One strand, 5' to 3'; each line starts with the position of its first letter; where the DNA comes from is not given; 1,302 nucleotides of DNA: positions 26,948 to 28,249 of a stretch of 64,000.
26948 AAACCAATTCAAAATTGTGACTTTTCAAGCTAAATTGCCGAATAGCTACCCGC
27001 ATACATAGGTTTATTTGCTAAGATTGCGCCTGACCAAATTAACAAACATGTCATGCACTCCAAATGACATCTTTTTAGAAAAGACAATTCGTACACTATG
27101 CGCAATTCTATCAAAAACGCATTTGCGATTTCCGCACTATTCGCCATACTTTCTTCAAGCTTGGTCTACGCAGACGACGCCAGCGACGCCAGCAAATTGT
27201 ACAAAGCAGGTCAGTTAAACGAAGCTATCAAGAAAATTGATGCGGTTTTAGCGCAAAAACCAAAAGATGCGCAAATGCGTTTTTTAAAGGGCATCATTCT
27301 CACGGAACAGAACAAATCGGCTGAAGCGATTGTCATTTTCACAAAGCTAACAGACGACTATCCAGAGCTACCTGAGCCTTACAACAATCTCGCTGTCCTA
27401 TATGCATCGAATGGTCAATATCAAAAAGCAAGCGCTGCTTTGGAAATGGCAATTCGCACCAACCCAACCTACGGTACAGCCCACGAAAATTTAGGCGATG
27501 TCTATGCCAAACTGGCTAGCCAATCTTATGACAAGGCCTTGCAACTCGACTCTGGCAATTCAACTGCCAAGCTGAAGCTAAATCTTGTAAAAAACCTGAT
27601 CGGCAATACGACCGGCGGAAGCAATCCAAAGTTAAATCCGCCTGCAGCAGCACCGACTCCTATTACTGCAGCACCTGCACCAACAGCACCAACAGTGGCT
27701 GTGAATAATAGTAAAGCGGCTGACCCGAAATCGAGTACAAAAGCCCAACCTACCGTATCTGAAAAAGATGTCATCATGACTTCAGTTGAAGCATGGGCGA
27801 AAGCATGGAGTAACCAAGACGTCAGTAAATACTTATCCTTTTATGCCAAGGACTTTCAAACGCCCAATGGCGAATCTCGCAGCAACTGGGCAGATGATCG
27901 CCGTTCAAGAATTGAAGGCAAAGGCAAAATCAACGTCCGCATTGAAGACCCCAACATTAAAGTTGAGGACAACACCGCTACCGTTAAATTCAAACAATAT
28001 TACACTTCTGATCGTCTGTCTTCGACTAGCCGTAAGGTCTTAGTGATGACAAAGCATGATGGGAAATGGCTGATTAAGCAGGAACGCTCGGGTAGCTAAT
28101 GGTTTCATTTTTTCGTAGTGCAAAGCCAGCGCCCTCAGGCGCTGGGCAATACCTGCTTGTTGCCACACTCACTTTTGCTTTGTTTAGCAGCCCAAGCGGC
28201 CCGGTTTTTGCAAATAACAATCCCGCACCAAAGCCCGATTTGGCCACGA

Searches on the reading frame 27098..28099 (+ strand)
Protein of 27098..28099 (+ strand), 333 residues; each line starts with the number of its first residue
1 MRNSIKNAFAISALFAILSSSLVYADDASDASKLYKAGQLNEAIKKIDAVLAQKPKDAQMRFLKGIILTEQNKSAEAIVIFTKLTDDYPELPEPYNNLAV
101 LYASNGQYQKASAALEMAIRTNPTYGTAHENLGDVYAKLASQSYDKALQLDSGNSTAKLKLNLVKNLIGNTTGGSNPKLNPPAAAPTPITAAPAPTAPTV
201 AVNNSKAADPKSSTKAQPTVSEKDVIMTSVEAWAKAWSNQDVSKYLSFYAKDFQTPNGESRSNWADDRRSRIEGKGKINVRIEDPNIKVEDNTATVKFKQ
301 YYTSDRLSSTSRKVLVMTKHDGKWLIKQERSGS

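Call 8: search_protein_families(library=ncbifam, proteins=[window:27098-28099:+], max_evalue=0.00001)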
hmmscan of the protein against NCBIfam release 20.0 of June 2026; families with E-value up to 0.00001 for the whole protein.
window:27098-28099:+ (333 aa): 6 families
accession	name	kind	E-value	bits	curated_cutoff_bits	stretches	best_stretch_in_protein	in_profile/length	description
TIGR02917.1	PEP_TPR_lipo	equivalog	6.3e-12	44.2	312.2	1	34-168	746-882/899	XrtA/PEP-CTERM system TPR-repeat protein PrsT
NF040959.1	MamA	equivalog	3.2e-10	39.8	200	1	31-148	44-159/204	magnetosome protein MamA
NF033920.0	C39_PA2778_fam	equivalog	1.8e-08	34.1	150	1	29-122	161-254/255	PA2778 family cysteine peptidase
TIGR02521.1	type_IV_pilW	equivalog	2.3e-07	30.6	154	0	96-156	35-100/234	type IV pilus biogenesis/stability protein PilW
NF033762.1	social_mot_Tgl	equivalog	8.3e-07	28.6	225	0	34-115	146-227/252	social motility TPR repeat lipoprotein Tgl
NF002725.1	PRK02603.1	equivalog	4.6e-06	26.7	143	1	44-147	22-127/173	photosystem I assembly protein Ycf3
